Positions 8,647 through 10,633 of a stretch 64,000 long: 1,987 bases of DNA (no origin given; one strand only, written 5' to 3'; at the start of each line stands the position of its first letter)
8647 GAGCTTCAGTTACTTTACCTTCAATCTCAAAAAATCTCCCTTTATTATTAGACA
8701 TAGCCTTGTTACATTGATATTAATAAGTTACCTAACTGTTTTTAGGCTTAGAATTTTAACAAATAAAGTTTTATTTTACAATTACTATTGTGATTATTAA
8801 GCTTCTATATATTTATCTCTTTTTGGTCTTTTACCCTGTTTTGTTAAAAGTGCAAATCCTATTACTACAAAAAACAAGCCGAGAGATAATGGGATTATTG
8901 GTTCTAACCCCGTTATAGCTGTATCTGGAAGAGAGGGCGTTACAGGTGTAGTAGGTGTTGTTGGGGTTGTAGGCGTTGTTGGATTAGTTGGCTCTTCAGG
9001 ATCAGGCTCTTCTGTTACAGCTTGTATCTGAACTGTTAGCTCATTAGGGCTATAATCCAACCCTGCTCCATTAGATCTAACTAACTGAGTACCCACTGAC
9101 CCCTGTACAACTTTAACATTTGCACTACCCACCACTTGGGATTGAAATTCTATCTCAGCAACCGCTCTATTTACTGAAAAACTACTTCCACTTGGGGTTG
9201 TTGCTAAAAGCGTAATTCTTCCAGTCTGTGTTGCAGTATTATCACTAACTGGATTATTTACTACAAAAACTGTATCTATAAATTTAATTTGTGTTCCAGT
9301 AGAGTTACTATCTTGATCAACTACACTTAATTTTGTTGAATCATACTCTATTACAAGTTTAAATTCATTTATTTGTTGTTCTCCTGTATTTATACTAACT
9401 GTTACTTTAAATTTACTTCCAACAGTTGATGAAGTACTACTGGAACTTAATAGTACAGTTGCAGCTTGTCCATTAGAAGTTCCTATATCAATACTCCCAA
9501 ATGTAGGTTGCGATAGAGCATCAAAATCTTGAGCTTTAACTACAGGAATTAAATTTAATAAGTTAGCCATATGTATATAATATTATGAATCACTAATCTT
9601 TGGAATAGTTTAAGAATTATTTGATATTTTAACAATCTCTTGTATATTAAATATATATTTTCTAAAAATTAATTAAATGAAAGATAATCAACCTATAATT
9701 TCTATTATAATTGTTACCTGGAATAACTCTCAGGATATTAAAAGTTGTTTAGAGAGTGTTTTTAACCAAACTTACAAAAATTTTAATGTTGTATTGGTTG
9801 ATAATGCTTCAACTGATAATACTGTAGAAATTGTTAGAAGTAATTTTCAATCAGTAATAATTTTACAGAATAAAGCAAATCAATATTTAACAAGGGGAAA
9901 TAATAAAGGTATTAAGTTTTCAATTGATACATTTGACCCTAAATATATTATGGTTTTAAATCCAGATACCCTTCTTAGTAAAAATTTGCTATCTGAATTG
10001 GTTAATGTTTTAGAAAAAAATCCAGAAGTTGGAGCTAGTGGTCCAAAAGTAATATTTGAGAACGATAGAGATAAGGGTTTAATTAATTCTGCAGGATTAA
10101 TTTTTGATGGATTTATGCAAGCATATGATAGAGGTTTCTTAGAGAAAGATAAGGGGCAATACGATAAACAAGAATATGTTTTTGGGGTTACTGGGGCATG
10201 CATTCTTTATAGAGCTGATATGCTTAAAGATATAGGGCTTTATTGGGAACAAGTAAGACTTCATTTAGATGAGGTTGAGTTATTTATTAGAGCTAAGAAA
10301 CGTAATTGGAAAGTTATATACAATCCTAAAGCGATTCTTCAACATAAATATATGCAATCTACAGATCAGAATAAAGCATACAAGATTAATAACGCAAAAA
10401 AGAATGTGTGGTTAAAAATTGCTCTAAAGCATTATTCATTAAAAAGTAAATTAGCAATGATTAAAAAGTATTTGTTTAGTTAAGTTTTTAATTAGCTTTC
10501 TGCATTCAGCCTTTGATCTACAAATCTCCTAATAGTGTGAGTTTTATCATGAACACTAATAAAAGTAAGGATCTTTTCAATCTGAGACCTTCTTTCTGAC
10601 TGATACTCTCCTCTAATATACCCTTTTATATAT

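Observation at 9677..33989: A roughly 24-kb envelope-glycan island built around polyprenyl-phosphate-sugar donors and several GT-C-like membrane transferases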

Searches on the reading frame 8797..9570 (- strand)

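Call 5: search_protein_families(library=pfam, proteins=[window:8797-9570:-], max_evalue=0.01)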
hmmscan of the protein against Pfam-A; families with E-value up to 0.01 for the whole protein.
window:8797-9570:- (257 aa): 0 families

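Call 6: search_protein_families(library=ncbifam, proteins=[window:8797-9570:-], max_evalue=0.1)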
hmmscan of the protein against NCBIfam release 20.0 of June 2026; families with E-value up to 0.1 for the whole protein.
window:8797-9570:- (257 aa): 2 families
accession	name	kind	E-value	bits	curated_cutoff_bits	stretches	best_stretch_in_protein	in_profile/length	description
NF047556.1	blaACA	exception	0.091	11.9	592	0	78-166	85-171/298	ACA family class A beta-lactamase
NF041245.1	T6SS_IglE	equivalog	0.094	12.7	75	0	37-96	8-66/131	type VI secretion system lipoprotein IglE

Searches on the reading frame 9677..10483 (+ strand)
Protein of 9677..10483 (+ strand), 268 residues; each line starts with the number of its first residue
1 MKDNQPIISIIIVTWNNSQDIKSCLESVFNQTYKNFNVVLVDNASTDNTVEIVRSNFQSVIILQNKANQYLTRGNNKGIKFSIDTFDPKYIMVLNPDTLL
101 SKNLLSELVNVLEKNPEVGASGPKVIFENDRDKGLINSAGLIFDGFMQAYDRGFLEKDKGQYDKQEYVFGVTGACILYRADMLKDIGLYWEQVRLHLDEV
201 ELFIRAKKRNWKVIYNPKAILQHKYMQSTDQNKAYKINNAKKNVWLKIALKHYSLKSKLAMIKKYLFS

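Call 3: search_protein_families(library=pfam, proteins=[window:9677-10483:+], max_evalue=0.01)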
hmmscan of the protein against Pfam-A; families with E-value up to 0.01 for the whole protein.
window:9677-10483:+ (268 aa): 3 families
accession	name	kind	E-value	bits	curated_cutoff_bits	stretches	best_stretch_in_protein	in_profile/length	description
PF00535.33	Glycos_transf_2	-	1.4e-26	93.9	23.3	1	9-186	1-167/168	Glycosyl transferase family 2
PF13641.12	Glyco_tranf_2_3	-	1.7e-17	64.6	27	1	6-234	2-219/230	Glycosyltransferase like family 2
PF13632.12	Glyco_trans_2_3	-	3.8e-05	24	27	1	90-222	1-122/198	Glycosyl transferase family group 2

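Call 37: search_protein_families(library=ncbifam, proteins=[window:9677-10483:+], max_evalue=0.00001)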
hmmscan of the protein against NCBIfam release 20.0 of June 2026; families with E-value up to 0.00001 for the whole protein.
window:9677-10483:+ (268 aa): 18 families
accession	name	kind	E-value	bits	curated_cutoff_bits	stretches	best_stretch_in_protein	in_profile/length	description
TIGR03937.1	PgaC_IcaA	equivalog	2.6e-20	72.8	422.3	1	3-121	42-159/407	poly-beta-1,6-N-acetyl-D-glucosamine synthase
TIGR03111.1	glyc2_xrt_Gpos1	hypoth_equivalog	1.2e-14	53.9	363.95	1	4-222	47-265/439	TIGR03111 family XrtG-associated glycosyltransferase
NF007482.0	PRK10073.1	equivalog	3.3e-13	49.3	423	1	1-115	1-113/334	glycosyltransferase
TIGR01556.1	rhamnosyltran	subfamily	1.6e-12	47.2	200.55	1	13-264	1-238/281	rhamnosyltransferase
NF053739.1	GlytfEpsEBac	equivalog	1.8e-12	46.8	450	1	6-134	1-130/265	glycosyltransferase EpsE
NF038302.1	EPS_HpsE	equivalog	1.9e-12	46.8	300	1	8-237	3-235/307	hormogonium polysaccharide biosynthesis glycosyltransferase HpsE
NF047683.1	TeichurnBiosyTuaG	equivalog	2.8e-12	46.8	400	1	1-114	1-113/252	teichuronic acid biosynthesis protein TuaG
NF050050.1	ProtGlycPglI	equivalog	8.8e-12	45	500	1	6-113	2-109/306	GalNAc(5)-diNAcBac-PP-undecaprenol beta-1,3-glucosyltransferase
NF038299.1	EPS_HpsN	equivalog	1.3e-11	44.1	425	1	6-224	1-221/317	hormogonium polysaccharide biosynthesis glycosyltransferase HpsN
TIGR03965.1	mycofact_glyco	equivalog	1.3e-11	44.1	280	1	3-225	71-282/467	mycofactocin biosynthesis glycosyltransferase MftF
NF041394.1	GtaseAglG_Halo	equivalog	7.5e-11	41.8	440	1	8-227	3-219/304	glucosyl-dolichyl phosphate glucuronosyltransferase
NF041875.1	EPS_EpsD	equivalog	1.1e-10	41.4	370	1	8-225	1-208/325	exopolysaccharide biosynthesis glycosyltransferase EpsD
TIGR04283.1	glyco_like_mftF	equivalog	4.8e-10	39.4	182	1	8-116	1-102/221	TIGR04283 family arsenosugar biosynthesis glycosyltransferase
NF045692.1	OglycostaseCruG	equivalog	1.1e-09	37.7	600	1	7-215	42-247/386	2'-O-glycosyltransferase CruG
TIGR04195.1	S_glycosyl_SunS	equivalog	1.9e-09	36.9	350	1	2-82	53-130/421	SunS family peptide S-glycosyltransferase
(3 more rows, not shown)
